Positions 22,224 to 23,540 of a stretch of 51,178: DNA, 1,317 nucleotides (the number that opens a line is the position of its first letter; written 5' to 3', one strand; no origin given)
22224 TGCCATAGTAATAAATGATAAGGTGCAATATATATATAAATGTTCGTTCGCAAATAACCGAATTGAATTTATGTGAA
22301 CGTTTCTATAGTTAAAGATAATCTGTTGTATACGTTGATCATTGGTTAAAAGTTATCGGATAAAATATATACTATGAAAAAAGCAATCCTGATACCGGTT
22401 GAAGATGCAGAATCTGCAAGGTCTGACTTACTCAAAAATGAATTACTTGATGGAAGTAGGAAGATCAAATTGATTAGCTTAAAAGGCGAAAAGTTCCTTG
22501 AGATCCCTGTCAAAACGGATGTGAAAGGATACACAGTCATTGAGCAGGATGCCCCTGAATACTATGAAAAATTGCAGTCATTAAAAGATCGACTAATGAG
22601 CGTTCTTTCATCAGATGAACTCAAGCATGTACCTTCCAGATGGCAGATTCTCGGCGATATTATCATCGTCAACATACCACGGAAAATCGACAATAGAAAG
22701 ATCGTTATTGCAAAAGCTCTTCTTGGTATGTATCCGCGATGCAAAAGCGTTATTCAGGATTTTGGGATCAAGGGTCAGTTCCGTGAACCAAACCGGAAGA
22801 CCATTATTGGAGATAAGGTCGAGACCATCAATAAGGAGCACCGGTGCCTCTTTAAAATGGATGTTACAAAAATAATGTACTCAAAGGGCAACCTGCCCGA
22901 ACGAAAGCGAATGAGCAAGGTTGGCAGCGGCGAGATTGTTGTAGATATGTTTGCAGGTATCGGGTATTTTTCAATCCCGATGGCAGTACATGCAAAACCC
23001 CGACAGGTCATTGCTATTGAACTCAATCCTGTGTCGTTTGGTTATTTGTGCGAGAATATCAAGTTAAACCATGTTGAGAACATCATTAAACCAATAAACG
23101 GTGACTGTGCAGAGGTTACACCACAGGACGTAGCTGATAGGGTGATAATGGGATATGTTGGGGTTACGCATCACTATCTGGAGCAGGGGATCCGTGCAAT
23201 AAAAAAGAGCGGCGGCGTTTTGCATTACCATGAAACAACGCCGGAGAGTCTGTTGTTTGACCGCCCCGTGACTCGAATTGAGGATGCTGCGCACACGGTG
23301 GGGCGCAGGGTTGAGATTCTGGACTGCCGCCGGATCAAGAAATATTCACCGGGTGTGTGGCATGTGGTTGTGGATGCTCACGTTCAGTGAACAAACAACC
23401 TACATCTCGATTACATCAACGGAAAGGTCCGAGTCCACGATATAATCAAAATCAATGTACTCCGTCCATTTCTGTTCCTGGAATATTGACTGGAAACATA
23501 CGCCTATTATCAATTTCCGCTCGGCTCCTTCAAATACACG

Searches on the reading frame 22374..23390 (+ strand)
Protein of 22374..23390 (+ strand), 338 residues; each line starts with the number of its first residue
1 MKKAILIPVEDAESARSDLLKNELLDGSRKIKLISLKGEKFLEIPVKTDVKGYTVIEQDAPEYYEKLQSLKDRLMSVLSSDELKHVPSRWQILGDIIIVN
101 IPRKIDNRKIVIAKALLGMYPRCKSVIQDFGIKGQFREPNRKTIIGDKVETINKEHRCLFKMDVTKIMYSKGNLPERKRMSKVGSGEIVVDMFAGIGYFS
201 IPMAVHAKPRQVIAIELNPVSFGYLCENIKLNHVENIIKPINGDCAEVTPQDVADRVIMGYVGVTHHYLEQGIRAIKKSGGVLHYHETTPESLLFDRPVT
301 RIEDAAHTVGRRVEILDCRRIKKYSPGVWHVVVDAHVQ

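Call 57: find_encoding_contigs(protein=window:22374-23390:+, flank=10000, max_places=3)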
Protein window:22374-23390:+ (338 aa): 3 contigs read that carry it; 2 places shown.
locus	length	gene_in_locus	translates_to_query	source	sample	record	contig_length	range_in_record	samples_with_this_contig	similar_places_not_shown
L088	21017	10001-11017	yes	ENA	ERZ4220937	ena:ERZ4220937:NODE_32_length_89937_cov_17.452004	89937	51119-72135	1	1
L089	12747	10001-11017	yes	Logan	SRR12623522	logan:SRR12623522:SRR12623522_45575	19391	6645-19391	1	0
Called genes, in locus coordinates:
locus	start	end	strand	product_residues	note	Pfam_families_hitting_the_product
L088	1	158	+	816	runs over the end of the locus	PF13248:Zn_ribbon_3 (weak), PF13240:Zn_Ribbon_1 (weak)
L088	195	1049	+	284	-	-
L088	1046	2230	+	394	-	-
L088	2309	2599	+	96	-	-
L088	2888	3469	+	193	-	PF00149:Metallophos, PF12850:Metallophos_2, PF14582:Metallophos_3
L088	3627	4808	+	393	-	PF02308:MgtC, PF13194:DUF4010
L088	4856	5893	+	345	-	PF00753:Lactamase_B (weak), PF12706:Lactamase_B_2 (faint)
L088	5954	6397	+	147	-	-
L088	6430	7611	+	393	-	PF02005:TRM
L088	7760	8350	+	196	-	PF22665:WHD_DUF6293 (faint)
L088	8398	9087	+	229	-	PF24872:DUF2110_N, PF09883:DUF2110, PF24873:DUF2110_C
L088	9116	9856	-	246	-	PF01022:HTH_5, PF02830:V4R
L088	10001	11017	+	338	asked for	PF18093:Trm5_N (weak), PF25133:TYW2_N_2, PF02475:TRM5-TYW2_MTfase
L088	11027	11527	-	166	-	PF09897:DUF2124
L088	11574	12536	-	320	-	PF02289:MCH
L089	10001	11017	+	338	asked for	PF18093:Trm5_N (weak), PF25133:TYW2_N_2, PF02475:TRM5-TYW2_MTfase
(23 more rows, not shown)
